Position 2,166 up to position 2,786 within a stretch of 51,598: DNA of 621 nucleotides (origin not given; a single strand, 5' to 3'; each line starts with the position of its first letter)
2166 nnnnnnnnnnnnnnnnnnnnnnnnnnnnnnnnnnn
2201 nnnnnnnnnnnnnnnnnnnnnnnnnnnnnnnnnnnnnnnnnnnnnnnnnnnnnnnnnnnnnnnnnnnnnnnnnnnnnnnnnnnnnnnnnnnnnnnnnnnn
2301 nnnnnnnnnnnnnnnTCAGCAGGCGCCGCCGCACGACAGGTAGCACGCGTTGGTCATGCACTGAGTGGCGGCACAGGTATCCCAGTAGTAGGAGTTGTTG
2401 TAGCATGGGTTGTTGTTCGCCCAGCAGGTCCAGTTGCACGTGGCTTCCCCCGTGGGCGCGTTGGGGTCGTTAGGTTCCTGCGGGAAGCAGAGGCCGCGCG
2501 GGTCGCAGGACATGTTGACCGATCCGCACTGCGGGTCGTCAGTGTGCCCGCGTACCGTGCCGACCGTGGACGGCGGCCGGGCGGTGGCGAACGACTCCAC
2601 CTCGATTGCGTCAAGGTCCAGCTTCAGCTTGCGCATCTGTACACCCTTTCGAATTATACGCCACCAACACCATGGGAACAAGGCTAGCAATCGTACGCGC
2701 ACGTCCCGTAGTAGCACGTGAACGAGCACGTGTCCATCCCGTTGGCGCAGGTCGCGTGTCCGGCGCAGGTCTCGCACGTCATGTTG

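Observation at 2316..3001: Tandem RiPP-precursor-like Cys-rich peptides inserted between terminase and portal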

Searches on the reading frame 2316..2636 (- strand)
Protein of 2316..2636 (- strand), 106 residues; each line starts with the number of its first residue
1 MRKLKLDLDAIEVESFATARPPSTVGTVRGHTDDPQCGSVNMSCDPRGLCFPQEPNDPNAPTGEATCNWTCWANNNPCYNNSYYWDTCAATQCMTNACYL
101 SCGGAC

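Call 3: search_protein_families(library=ncbifam, proteins=[window:2316-2636:-], max_evalue=1)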
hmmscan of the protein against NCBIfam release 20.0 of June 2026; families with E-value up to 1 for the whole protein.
window:2316-2636:- (106 aa): 1 family
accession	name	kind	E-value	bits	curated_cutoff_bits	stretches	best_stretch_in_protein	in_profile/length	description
NF038180.1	leader_pinensin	domain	0.0046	16.8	24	1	4-29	1-26/28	pinensin family lanthipeptide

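Call 4: search_protein_families(library=pfam, proteins=[window:2316-2636:-], max_evalue=1)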
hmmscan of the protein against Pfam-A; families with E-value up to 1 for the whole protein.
window:2316-2636:- (106 aa): 0 families

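Call 8: find_homologous_proteins(query=window:2316-2636:-, max_evalue=0.01)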
Query window:2316-2636:- (106 aa): 2 proteins with E <= 0.01 among 14 candidates.
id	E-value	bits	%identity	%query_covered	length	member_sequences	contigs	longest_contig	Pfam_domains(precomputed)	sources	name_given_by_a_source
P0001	5.6e-70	251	100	100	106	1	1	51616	-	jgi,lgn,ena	-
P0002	2.6e-4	39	67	34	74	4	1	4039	-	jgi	-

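Call 11: find_encoding_contigs(protein=P0002, flank=10000)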
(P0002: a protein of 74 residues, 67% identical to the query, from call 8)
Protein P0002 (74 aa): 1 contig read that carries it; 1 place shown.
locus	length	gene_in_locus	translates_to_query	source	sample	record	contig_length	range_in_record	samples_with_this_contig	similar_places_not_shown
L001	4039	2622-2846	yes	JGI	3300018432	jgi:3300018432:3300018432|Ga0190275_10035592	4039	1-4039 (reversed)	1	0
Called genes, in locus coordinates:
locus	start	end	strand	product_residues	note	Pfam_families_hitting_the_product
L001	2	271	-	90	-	?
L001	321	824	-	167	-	PF05163:DinB, PF12867:DinB_2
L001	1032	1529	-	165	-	PF25917:BSH_RND (faint), PF25919:BSH_CusB (faint), PF25997:BSH_YhbJ (faint), PF00364:Biotin_lipoyl, PF25973:BSH_CzcB (faint), PF25984:BSH_YknX (faint)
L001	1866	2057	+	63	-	-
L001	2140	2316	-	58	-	-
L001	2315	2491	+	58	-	-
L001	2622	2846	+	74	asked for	-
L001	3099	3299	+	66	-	-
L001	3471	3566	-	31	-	-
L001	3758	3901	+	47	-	-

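Call 12: find_encoding_contigs(protein=P0001, flank=3000, max_places=4)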
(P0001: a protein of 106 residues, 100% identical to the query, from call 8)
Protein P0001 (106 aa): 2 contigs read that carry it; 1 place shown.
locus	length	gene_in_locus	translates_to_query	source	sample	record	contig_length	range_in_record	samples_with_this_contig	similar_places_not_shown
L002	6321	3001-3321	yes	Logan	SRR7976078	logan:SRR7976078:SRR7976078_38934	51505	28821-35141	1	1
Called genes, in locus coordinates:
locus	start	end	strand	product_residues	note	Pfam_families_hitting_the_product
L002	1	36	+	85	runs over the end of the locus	-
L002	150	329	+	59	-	-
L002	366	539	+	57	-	-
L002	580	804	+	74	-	-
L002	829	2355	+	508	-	PF17289:Terminase_6C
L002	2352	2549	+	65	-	-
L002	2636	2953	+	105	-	-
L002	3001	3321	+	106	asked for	-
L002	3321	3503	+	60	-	-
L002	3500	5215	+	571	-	-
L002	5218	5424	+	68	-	-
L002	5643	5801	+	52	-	-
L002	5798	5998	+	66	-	-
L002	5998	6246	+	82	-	-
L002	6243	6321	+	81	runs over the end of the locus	-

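Call 28: find_homologous_proteins(query=A2, max_evalue=10)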
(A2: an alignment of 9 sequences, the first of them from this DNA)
Query A2 (9 sequences) (106 aa, profile of the alignment): 252 proteins with E <= 10 among 1078 candidates; the best 120 are listed.
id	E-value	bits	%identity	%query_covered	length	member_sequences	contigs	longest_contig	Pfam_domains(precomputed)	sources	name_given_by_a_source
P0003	7.6e-26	108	37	84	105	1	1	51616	-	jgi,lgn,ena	-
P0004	6.3e-22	96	29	96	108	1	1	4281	-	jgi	jgi:hypothetical protein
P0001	3.9e-21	93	100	100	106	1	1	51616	-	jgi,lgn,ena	-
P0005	8.5e-21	92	32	59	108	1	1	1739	-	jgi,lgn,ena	-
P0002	5.0e-19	86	67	34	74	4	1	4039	-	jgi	-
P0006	6.4e-11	60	38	29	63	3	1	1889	-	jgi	jgi:hypothetical protein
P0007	5.0e-10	58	50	28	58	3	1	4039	-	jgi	-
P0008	7.4e-9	54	44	46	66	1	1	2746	-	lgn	-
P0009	1.9e-8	52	67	28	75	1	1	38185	-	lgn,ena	-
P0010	3.7e-8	52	35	100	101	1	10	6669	-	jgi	jgi:hypothetical protein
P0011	5.0e-8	51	36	78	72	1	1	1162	-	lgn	-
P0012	5.1e-8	51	65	29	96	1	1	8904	-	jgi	jgi:hypothetical protein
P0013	1.5e-7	50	54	35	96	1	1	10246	-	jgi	jgi:hypothetical protein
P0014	1.6e-7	50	38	15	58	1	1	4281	-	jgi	jgi:hypothetical protein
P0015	1.7e-7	49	65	29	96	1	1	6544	-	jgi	jgi:hypothetical protein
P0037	3.9e-6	45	55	34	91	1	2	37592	-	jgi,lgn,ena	-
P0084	1.0e-4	41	66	30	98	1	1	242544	-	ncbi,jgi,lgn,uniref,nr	ncbi:hypothetical protein [Longimicrobium sp.]|uniref:hypothetical protein n=1 Tax=Longimicrobium sp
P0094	1.8e-4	40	56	30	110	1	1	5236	-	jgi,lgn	jgi:hypothetical protein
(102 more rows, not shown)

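Call 36: find_encoding_contigs(protein=P0084, flank=10000, max_places=2)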
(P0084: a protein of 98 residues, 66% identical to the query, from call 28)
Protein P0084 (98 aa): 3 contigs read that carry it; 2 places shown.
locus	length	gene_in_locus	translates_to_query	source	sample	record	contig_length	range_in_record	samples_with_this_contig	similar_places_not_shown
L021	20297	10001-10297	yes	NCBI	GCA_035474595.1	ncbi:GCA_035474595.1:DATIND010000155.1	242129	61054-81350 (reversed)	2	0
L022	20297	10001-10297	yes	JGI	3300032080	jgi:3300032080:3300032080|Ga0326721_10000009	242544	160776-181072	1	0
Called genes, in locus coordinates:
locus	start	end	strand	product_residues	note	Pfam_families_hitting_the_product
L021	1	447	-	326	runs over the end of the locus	PF13428:TPR_14 (faint), PF07719:TPR_2 (faint)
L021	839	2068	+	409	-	PF25390:WD40_RLD, PF13540:RCC1_2, PF00415:RCC1, PF25390:WD40_RLD, PF00415:RCC1, PF13540:RCC1_2, PF00415:RCC1, PF13540:RCC1_2, +4 more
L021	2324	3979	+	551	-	PF00890:FAD_binding_2, PF01266:DAO (weak), PF01494:FAD_binding_3 (weak), PF01946:Thi4 (faint), PF03486:HI0933_like (faint), PF12831:FAD_oxidored (weak), PF13450:NAD_binding_8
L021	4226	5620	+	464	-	PF02661:Fic (weak)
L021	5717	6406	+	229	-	PF10294:Methyltransf_16, PF13489:Methyltransf_23 (weak), PF06325:PrmA (weak), PF13847:Methyltransf_31 (weak)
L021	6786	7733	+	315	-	PF13409:GST_N_2 (weak), PF00043:GST_C, PF14497:GST_C_3 (weak), PF13410:GST_C_2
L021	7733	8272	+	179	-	PF00583:Acetyltransf_1, PF13673:Acetyltransf_10, PF13508:Acetyltransf_7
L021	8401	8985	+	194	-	PF00583:Acetyltransf_1, PF13508:Acetyltransf_7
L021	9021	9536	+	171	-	PF13302:Acetyltransf_3, PF00583:Acetyltransf_1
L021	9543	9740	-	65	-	-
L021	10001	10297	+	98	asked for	-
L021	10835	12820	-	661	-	PF02518:HATPase_c (weak), PF13589:HATPase_c_3, PF00183:HSP90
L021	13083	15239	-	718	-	PF00041:fn3 (faint), PF25059:FN3_DSCAM-DSCAML_C (faint)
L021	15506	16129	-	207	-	-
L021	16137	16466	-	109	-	-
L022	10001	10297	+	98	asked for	-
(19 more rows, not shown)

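Call 37: find_encoding_contigs(protein=P0009, flank=10000, max_places=2)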
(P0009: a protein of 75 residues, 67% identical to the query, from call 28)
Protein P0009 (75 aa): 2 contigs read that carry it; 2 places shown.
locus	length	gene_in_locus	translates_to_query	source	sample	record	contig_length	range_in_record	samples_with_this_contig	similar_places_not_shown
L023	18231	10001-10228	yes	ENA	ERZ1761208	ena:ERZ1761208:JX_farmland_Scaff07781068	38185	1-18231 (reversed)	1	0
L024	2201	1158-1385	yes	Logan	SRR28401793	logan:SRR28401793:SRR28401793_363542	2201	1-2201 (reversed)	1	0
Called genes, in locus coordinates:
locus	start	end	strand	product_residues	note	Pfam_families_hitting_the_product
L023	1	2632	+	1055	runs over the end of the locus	-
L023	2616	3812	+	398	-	PF14028:Lant_dehydr_C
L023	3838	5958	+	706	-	PF05147:LANC_like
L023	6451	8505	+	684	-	PF05147:LANC_like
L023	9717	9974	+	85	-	-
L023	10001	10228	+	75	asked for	-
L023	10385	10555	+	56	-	-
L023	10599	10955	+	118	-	-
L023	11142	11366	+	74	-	-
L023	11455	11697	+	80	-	-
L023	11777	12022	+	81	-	-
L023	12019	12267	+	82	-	-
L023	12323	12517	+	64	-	-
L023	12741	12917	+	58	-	-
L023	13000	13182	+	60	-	-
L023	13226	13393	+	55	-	-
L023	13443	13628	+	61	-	-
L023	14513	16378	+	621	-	PF00664:ABC_membrane, PF00005:ABC_tran, PF02463:SMC_N (faint), PF13304:AAA_21 (faint)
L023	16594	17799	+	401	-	PF00364:Biotin_lipoyl (faint), PF25973:BSH_CzcB, PF25984:BSH_YknX (weak), PF26002:Beta-barrel_AprE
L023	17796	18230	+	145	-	?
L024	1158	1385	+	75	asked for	-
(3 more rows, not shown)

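Call 38: find_encoding_contigs(protein=P0037, flank=10000, max_places=2)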
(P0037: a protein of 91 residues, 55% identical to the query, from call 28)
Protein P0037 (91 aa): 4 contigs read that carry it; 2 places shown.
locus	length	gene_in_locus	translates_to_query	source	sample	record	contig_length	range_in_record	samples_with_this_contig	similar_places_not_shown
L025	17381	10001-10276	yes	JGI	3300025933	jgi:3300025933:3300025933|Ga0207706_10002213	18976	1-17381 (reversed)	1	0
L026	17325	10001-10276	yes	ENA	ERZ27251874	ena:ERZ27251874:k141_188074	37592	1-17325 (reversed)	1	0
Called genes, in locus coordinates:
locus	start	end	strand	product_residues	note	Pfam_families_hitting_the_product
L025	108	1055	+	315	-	PF02517:Rce1-like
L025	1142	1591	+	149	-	-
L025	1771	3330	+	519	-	PF00884:Sulfatase, PF16347:SGSH_C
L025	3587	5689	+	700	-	PF00676:E1_dh, PF02779:Transket_pyr, PF02780:Transketolase_C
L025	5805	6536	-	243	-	PF00106:adh_short, PF13561:adh_short_C2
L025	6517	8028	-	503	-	PF02446:Glyco_hydro_77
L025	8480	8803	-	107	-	-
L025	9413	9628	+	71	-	-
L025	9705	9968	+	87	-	-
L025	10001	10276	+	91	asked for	-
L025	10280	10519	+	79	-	-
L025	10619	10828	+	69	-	-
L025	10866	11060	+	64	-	-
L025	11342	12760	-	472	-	PF05195:AMP_N, PF00557:Peptidase_M24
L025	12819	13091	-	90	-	PF08712:Nfu_N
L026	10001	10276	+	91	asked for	-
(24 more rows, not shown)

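Call 40: search_protein_families(library=pfam, proteins=[L023:2-2632:+, L023:2616-3812:+, L023:3838-5958:+, L023:6451-8505:+, L023:14513-16378:+, L023:16594-17799:+], max_evalue=0.001)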
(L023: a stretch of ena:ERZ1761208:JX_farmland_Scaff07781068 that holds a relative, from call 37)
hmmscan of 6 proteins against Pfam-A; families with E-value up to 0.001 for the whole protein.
L023:2-2632:+ (876 aa): 1 family
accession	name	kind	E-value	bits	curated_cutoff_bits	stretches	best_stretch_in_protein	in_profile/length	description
PF04738.18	Lant_dehydr_N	-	2.1e-44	152.2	28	2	6-555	34-555/649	Lantibiotic dehydratase, N terminus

L023:2616-3812:+ (398 aa): 1 family
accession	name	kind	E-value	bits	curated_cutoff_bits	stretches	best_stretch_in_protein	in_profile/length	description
PF14028.11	Lant_dehydr_C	-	2e-42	146.6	24.4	1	10-388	1-254/255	Lantibiotic biosynthesis dehydratase C-term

L023:3838-5958:+ (706 aa): 1 family
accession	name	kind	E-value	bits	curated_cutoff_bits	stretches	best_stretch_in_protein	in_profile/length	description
PF05147.19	LANC_like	-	3.6e-52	177.5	23.2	1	60-429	5-349/350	Lanthionine synthetase C-like protein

L023:6451-8505:+ (684 aa): 1 family
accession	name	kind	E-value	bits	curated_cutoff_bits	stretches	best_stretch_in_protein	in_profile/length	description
PF05147.19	LANC_like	-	5e-49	167.2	23.2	1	65-437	4-344/350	Lanthionine synthetase C-like protein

L023:14513-16378:+ (621 aa): 7 families
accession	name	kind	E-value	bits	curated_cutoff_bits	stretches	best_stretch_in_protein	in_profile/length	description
PF00664.28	ABC_membrane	-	5.1e-46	158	28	1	55-322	4-274/274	ABC transporter transmembrane region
PF00005.33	ABC_tran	-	2.9e-33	115.8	25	1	388-537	1-137/137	ABC transporter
PF02463.25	SMC_N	-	7.1e-07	29.3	40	0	425-580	107-212/220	RecF/RecN/SMC N terminal domain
PF13304.12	AAA_21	-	3.4e-06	27.8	27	0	401-422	2-23/304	AAA domain, putative AbiEii toxin, Type IV TA system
PF13401.12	AAA_22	-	0.00013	22.7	27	0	399-448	6-54/130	AAA domain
PF09818.15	ABC_ATPase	-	0.00026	20.5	23.2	0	486-570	136-218/283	P-loop domain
PF13191.12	AAA_16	-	0.00066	20.7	32.6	0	399-562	25-166/167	AAA ATPase domain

L023:16594-17799:+ (401 aa): 4 families
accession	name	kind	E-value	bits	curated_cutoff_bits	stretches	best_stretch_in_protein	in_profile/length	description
PF16576.10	HlyD_D23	-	2.9e-16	59.8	30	1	75-325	18-184/214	Barrel-sandwich domain of CusB or HlyD membrane-fusion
PF13437.12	HlyD_3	-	1.7e-13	51.7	22.2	1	246-342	1-91/106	HlyD family secretion protein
PF00364.28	Biotin_lipoyl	-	2.6e-06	27.6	22.1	0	81-107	47-73/73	Biotin-requiring enzyme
PF13533.13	Biotin_lipoyl_2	-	4.9e-05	23.5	29.8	1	84-108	8-32/32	Biotin-lipoyl like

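Call 50: find_encoding_contigs(protein=P0094, flank=6000, max_places=2)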
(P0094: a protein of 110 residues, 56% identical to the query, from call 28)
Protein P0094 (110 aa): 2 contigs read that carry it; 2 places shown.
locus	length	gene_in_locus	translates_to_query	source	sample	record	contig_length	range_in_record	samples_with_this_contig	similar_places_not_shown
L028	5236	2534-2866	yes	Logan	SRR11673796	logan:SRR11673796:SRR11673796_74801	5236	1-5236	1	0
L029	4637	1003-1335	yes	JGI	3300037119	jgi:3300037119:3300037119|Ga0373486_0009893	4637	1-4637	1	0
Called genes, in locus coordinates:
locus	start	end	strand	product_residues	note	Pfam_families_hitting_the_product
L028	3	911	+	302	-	?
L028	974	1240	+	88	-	-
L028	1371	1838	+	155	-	PF13392:HNH_3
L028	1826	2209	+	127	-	-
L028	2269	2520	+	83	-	-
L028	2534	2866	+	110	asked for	-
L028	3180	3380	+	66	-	-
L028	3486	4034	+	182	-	-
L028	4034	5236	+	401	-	?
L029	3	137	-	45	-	?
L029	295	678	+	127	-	-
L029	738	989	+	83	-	-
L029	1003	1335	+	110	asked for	-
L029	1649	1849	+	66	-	-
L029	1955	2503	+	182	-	-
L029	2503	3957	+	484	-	PF01555:N6_N4_Mtase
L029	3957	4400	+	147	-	-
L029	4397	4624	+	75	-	-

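Call 51: find_encoding_contigs(protein=P0005, flank=3000, max_places=2)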
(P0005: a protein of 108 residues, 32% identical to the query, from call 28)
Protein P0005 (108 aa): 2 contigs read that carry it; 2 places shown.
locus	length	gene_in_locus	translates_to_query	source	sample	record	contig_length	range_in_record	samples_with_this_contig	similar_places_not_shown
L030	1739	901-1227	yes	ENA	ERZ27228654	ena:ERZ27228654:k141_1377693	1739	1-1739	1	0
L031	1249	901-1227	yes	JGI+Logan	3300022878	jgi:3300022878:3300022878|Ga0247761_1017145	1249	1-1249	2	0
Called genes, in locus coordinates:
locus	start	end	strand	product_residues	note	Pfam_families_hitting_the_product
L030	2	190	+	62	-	?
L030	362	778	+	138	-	-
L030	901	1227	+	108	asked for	-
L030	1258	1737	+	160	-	?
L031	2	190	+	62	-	?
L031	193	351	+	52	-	-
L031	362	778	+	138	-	-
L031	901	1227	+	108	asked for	-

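Call 64: search_protein_families(library=ncbifam, alignment_id=A5, max_evalue=0.01)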
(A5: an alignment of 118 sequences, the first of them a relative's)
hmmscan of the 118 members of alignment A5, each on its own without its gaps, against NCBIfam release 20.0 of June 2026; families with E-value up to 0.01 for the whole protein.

A. member 1, P0001 (106 aa): 1 family
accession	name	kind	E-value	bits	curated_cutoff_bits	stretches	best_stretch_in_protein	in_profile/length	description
NF038180.1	leader_pinensin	domain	0.0046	16.8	24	1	4-29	1-26/28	pinensin family lanthipeptide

B. families by the number of members that match (of 118 scanned): 1 family
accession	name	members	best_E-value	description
NF038180.1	leader_pinensin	33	2.2e-06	pinensin family lanthipeptide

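Call 68: find_related_loci(query=L023:3838-5958:+, collection=metagenome_contigs, flank=10000)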
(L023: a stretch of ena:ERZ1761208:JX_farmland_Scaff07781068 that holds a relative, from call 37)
Query L023:3838-5958:+ (706 aa) in metagenome_contigs; peptide patterns used: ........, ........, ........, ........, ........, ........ (x = any residue, [..] = any of these).
115 stretches matched a pattern, but none encodes a relative of the query by tblastn (E <= 1e-3).

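Call 80: list_cluster_members(proteins=[P0001, P0003, P0004, P0005, P0094])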
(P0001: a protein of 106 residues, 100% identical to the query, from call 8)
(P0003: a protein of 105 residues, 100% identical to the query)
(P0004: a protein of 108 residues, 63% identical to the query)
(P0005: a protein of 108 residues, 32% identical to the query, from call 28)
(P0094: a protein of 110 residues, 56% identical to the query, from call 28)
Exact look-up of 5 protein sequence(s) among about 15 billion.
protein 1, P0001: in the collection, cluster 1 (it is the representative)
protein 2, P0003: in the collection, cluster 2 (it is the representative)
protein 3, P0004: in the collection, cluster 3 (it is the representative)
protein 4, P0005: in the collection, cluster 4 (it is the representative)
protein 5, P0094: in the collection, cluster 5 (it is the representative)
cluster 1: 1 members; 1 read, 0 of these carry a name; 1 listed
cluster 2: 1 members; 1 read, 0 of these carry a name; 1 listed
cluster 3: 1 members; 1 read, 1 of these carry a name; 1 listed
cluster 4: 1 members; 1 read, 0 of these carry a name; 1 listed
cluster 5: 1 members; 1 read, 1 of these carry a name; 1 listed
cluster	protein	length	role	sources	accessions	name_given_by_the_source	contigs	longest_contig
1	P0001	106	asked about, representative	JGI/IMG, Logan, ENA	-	-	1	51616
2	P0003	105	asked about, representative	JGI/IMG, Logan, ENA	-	-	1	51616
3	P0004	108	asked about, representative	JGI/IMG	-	hypothetical protein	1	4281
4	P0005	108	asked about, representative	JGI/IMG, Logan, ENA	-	-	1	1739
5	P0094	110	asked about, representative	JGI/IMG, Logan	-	hypothetical protein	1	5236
